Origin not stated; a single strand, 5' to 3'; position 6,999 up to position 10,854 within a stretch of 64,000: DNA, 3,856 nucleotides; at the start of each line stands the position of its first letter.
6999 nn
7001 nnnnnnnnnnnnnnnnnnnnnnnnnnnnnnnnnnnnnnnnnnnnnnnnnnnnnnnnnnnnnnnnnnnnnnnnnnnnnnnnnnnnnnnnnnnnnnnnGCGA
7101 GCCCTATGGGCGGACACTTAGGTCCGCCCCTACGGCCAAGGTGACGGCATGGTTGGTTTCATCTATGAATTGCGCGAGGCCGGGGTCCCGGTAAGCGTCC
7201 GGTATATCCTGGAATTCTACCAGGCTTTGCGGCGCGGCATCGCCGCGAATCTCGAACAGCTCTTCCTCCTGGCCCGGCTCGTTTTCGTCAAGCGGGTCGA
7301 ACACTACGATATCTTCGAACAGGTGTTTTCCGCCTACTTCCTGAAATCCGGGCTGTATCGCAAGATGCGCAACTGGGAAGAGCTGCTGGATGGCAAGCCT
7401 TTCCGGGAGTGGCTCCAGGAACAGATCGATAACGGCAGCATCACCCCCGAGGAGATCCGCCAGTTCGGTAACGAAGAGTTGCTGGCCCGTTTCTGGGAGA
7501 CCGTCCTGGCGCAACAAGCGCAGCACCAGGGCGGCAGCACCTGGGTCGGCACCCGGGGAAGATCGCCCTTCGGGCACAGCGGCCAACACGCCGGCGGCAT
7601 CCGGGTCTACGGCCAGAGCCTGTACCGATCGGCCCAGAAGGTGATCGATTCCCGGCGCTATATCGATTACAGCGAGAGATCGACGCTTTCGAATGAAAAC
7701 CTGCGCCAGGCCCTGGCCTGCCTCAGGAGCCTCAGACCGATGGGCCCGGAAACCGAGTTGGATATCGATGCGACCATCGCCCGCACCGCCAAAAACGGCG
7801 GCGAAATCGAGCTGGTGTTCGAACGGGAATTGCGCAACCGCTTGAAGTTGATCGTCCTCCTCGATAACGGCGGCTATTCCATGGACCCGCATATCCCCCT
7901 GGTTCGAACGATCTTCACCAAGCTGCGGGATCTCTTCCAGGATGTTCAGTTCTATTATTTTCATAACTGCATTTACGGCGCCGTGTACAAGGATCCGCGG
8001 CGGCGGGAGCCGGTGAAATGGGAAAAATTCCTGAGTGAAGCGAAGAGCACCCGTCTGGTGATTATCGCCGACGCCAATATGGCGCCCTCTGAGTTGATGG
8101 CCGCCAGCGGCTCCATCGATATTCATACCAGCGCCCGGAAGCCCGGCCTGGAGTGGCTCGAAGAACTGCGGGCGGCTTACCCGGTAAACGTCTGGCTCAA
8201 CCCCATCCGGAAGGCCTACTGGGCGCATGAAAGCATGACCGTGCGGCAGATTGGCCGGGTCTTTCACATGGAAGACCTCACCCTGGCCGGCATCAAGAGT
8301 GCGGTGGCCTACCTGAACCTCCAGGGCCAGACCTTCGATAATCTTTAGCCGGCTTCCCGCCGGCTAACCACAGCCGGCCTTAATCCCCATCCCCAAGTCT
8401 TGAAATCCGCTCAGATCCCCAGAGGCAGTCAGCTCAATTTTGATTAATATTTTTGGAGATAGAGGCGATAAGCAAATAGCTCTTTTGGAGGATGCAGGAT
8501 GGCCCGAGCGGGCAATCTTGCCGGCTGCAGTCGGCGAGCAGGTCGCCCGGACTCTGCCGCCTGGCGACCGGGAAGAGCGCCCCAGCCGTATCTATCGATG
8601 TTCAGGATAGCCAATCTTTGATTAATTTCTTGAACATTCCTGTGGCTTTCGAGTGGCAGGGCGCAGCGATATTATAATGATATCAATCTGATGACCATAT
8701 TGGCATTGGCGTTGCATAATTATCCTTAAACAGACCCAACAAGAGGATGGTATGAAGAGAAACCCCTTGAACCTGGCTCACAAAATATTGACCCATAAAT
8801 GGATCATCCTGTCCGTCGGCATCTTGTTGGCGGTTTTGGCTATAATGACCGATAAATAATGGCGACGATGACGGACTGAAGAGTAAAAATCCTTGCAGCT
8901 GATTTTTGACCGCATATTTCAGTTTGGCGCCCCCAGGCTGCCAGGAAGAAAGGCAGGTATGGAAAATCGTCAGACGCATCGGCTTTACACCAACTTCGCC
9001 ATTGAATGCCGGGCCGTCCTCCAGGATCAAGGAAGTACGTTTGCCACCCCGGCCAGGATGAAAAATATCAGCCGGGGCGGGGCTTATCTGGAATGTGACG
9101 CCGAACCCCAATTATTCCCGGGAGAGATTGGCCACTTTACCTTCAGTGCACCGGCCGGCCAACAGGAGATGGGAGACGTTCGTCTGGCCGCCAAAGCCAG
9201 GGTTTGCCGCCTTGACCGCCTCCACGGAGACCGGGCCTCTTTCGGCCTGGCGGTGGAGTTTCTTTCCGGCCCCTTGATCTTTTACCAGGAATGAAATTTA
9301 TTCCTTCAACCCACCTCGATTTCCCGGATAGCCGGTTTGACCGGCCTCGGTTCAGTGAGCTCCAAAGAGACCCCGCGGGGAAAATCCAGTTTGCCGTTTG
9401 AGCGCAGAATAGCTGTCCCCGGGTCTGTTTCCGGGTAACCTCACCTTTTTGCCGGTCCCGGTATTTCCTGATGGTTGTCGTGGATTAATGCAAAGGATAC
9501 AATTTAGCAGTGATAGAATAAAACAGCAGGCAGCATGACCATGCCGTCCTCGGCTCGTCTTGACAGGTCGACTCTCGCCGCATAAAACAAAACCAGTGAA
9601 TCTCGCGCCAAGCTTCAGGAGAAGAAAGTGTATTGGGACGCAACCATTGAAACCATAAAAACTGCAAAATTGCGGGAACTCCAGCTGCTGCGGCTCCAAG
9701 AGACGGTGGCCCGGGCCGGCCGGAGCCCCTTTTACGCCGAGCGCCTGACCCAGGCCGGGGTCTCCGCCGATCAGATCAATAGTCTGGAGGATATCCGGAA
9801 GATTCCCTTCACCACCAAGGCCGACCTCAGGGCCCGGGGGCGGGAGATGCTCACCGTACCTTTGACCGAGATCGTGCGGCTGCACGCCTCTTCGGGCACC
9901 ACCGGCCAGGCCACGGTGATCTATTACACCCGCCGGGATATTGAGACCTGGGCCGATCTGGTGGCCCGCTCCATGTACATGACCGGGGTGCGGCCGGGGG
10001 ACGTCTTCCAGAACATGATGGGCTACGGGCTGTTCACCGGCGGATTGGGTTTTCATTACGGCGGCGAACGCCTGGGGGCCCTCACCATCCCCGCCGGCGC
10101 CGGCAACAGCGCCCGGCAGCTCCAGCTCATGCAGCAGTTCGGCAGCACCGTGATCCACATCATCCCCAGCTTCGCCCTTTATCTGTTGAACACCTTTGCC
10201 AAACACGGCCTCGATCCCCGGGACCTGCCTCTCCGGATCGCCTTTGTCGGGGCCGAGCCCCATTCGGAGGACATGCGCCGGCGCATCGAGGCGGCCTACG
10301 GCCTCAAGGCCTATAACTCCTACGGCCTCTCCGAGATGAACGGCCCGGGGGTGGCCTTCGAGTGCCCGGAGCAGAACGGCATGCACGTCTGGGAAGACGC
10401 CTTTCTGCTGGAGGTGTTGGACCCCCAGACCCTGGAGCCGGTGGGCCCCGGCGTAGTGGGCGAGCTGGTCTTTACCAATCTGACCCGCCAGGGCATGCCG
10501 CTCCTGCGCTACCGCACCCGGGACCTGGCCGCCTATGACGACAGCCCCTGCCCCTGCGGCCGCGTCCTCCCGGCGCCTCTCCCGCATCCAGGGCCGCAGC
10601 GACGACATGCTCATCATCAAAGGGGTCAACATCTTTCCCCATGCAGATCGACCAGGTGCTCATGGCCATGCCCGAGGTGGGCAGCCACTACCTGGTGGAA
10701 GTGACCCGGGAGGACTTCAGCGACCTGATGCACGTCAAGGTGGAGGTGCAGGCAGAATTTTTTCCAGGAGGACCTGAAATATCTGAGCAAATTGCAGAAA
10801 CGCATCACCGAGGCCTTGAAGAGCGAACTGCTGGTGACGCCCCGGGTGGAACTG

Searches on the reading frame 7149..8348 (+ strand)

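Call 61: search_protein_families(library=pfam, proteins=[window:7149-8348:+], max_evalue=0.001)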
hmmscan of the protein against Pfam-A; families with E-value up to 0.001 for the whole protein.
window:7149-8348:+ (399 aa): 1 family
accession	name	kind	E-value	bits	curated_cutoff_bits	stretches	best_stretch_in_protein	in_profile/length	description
PF05762.20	VWA_CoxE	-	0.00037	20.4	26.4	0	185-273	5-98/222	VWA domain containing CoxE-like protein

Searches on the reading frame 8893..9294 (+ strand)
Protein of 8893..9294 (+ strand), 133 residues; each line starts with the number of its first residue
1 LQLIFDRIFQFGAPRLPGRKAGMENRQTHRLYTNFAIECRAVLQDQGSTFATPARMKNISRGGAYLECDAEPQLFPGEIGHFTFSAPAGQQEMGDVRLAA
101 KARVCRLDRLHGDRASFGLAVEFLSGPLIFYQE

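Call 61: search_protein_families(library=pfam, proteins=[window:8893-9294:+], max_evalue=0.001)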
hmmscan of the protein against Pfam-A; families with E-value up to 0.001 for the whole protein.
window:8893-9294:+ (133 aa): 1 family
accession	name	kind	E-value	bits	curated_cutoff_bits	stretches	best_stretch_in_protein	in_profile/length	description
PF07238.19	PilZ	-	2.7e-09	37.7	22.5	1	24-125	1-87/102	PilZ domain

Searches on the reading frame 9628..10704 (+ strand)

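Call 61: search_protein_families(library=pfam, proteins=[window:9628-10704:+], max_evalue=0.001)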
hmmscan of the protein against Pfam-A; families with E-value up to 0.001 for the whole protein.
window:9628-10704:+ (358 aa): 2 families
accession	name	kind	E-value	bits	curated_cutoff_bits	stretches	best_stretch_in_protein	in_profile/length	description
PF00501.34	AMP-binding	-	4.8e-15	55.7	29.9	1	81-282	163-374/384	AMP-binding enzyme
PF04443.18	LuxE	-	0.00017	21.1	24.9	0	248-312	300-363/391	Acyl-protein synthetase, LuxE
